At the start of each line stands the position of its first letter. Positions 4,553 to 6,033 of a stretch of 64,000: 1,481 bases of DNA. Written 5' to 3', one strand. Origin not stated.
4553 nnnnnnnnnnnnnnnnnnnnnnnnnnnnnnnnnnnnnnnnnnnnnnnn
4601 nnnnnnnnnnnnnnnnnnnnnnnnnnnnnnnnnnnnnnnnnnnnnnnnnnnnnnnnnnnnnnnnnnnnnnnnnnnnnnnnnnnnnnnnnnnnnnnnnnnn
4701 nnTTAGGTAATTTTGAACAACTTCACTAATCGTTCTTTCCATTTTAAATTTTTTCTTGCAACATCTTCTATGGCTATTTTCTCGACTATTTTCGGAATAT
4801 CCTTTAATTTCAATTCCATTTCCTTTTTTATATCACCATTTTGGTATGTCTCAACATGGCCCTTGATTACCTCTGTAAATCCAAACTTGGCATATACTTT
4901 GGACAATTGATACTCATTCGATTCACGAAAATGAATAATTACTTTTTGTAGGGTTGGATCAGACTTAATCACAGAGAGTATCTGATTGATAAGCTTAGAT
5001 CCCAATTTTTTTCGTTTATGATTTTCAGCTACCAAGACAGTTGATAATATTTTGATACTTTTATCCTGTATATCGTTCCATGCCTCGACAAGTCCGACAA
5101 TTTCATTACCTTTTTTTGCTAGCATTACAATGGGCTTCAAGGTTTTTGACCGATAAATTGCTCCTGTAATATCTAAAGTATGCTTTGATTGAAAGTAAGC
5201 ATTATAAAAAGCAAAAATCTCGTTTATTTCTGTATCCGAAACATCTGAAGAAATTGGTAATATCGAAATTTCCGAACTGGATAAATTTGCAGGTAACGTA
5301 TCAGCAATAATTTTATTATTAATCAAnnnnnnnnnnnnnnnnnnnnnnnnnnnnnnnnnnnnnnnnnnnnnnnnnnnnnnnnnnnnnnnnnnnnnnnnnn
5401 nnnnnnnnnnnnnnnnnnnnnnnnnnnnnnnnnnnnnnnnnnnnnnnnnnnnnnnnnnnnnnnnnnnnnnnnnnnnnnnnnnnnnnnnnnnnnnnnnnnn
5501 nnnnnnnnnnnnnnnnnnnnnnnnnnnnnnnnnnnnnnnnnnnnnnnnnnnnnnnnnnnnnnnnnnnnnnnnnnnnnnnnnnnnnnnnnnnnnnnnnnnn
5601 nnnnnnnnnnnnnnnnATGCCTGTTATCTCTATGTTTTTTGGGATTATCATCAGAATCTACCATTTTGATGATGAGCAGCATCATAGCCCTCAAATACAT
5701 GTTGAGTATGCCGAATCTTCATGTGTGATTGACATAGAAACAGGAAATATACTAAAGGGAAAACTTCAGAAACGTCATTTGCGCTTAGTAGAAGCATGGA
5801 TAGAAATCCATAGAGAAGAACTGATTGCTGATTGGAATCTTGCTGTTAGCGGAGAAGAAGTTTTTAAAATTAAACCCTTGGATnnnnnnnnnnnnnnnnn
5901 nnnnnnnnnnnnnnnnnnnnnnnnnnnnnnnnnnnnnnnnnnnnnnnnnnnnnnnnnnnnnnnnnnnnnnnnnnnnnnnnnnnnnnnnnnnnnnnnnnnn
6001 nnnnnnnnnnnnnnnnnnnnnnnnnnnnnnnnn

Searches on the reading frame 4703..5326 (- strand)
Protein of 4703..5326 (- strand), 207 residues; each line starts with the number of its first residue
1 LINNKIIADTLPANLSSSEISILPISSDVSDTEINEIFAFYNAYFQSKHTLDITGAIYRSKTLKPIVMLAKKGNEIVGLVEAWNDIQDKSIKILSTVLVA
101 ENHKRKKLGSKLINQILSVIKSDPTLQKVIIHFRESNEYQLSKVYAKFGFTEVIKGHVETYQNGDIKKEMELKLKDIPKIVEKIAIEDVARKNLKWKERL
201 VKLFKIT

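Call 12: search_protein_families(library=pfam, proteins=[window:4703-5326:-])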
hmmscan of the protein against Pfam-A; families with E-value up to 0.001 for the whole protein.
window:4703-5326:- (207 aa): 4 families
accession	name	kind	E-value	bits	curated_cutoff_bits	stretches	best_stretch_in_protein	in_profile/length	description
PF00583.31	Acetyltransf_1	-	2.3e-08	34.8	20.7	1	61-150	31-116/116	Acetyltransferase (GNAT) family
PF13508.13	Acetyltransf_7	-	1.5e-07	32.1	27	1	67-152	5-84/84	Acetyltransferase (GNAT) domain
PF13673.13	Acetyltransf_10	-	3.4e-07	30.7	23.6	1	67-171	33-125/128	Acetyltransferase (GNAT) domain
PF08445.16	FR47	-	0.00017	21.9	22.1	1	82-153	12-80/86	FR47-like protein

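Call 59: list_cluster_members(proteins=[P0125, P0126, window:4703-5323:-, window:3765-4418:-, window:2512-3696:+])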
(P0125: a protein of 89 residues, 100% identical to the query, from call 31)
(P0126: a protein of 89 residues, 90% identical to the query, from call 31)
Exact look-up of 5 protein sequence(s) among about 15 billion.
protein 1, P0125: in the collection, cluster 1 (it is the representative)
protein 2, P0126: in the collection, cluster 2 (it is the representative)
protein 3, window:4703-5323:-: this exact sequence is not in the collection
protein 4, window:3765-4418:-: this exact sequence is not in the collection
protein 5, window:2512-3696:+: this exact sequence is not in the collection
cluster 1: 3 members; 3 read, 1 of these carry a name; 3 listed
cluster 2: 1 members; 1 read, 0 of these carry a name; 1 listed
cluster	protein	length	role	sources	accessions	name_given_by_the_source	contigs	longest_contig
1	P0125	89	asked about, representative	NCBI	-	-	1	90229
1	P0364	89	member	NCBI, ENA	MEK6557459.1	MAG: DUF4160 domain-containing protein [Candidatus Margulisiibacteriota bacterium]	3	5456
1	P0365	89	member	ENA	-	-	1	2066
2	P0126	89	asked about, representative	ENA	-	-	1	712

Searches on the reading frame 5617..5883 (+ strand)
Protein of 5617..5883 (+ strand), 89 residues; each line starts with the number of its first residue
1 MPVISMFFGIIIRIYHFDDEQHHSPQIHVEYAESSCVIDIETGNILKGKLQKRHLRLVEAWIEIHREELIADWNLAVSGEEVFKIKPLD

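Call 12: search_protein_families(library=pfam, proteins=[window:5617-5883:+])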
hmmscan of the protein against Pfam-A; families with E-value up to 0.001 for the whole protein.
window:5617-5883:+ (89 aa): 1 family
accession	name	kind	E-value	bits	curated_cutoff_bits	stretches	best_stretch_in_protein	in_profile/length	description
PF13711.11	DUF4160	-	6.8e-22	77.9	23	1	9-74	1-65/65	Domain of unknown function (DUF4160)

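Call 31: find_homologous_proteins(query=window:5617-5883:+)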
Query window:5617-5883:+ (89 aa): 292 proteins with E <= 0.001 among 293 candidates; the best 120 are listed.
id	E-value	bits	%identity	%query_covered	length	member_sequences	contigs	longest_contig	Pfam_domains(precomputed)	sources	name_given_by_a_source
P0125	3.6e-53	195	100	100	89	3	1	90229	PF13711.12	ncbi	-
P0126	9.8e-49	181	90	100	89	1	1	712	PF13711.12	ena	-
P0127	3.3e-43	163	79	100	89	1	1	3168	PF13711.12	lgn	-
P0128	7.3e-41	156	73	100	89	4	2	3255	PF13711.12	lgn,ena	-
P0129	6.8e-33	130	63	99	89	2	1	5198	PF13711.12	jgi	-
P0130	9.3e-33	130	64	100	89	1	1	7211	PF13711.12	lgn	-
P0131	1.2e-32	129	63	99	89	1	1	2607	PF13711.12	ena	-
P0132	2.5e-32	128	67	99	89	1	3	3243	PF13711.12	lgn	-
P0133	6.4e-32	127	61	99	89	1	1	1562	PF13711.12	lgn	-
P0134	1.1e-31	126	61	99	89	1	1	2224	PF13711.12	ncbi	-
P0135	1.3e-31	126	67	99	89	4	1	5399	PF13711.12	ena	-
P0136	1.6e-31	126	61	99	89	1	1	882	PF13711.12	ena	-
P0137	1.8e-31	126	63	99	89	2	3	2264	PF13711.12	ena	-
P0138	2.0e-31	126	61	99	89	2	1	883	PF13711.12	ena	-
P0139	2.7e-31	125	63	99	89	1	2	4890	PF13711.12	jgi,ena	-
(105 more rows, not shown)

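Call 32: find_encoding_contigs(protein=P0126, flank=3000, max_places=4)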
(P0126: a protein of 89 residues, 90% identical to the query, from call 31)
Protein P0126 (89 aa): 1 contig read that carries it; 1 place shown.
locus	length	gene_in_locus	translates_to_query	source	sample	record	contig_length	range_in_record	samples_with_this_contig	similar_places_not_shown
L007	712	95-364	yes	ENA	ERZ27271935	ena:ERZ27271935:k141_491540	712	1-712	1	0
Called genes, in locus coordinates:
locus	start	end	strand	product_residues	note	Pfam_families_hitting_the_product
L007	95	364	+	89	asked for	PF13711:DUF4160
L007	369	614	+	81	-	PF10387:DUF2442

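Call 33: find_encoding_contigs(protein=P0127, flank=3000, max_places=4)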
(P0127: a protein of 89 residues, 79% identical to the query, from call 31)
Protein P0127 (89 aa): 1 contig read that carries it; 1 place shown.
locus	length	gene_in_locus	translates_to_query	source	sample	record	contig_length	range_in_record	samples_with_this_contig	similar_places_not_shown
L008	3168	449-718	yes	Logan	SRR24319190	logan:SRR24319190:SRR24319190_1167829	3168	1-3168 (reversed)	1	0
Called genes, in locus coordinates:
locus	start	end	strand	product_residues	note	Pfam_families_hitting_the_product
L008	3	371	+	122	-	?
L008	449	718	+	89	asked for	PF13711:DUF4160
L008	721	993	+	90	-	PF10387:DUF2442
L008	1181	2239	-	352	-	PF21088:MS_channel_1st, PF00924:MS_channel_2nd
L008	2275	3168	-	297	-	?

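Call 34: find_encoding_contigs(protein=P0128, flank=3000, max_places=4)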
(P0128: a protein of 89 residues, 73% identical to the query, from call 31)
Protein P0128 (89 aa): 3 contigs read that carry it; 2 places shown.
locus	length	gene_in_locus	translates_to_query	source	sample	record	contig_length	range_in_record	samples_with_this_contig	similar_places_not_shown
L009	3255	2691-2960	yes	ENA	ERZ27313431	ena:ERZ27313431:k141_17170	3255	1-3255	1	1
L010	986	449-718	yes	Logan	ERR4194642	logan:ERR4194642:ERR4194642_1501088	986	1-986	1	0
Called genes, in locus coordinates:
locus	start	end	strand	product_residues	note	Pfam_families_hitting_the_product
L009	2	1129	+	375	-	?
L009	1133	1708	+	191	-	PF02525:Flavodoxin_2, PF03358:FMN_red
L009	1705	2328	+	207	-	PF06445:GyrI-like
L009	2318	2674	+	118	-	PF04993:TfoX_N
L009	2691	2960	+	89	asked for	PF13711:DUF4160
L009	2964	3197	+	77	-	PF10387:DUF2442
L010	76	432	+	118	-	PF04993:TfoX_N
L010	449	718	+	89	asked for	PF13711:DUF4160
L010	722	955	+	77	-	PF10387:DUF2442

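Call 60: find_encoding_contigs(protein=P0364, flank=5000, max_places=5)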
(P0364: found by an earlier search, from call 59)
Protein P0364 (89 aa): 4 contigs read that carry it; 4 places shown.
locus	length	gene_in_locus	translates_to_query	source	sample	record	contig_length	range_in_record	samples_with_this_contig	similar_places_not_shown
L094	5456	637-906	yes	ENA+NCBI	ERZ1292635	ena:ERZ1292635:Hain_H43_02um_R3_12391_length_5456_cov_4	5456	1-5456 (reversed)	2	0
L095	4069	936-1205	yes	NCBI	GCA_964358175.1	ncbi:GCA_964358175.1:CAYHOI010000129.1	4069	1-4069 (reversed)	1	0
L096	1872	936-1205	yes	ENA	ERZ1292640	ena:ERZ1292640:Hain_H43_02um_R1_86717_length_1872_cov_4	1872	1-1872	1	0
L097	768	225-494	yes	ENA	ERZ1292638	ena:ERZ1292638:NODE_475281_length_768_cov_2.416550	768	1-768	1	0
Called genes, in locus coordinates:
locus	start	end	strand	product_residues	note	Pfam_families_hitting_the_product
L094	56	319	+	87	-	PF13711:DUF4160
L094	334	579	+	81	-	PF10387:DUF2442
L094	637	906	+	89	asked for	PF13711:DUF4160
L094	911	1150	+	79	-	PF10387:DUF2442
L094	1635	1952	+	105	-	PF01250:Ribosomal_S6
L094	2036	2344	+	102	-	PF00436:SSB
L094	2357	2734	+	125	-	PF00436:SSB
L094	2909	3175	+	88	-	PF01084:Ribosomal_S18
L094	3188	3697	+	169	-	PF01281:Ribosomal_L9_N, PF03948:Ribosomal_L9_C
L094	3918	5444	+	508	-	PF01541:GIY-YIG (faint), PF27096:UvrC_M, PF02151:UVR, PF22920:UvrC_RNaseH, PF08459:UvrC_RNaseH_dom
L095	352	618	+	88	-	PF13711:DUF4160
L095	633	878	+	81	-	PF10387:DUF2442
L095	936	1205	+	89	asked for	PF13711:DUF4160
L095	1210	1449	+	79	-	PF10387:DUF2442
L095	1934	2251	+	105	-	PF01250:Ribosomal_S6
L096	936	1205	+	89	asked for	PF13711:DUF4160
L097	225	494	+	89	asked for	PF13711:DUF4160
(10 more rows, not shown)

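Call 61: find_encoding_contigs(protein=P0365, flank=5000, max_places=5)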
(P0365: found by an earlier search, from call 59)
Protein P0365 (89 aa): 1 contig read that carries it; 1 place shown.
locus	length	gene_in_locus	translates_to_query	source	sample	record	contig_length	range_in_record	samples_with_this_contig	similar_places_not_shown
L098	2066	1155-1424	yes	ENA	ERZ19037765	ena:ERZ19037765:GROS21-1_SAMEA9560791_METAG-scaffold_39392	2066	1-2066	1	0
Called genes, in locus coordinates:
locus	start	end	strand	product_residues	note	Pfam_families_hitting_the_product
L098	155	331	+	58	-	-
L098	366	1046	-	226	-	-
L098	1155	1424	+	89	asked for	PF13711:DUF4160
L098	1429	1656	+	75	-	PF10387:DUF2442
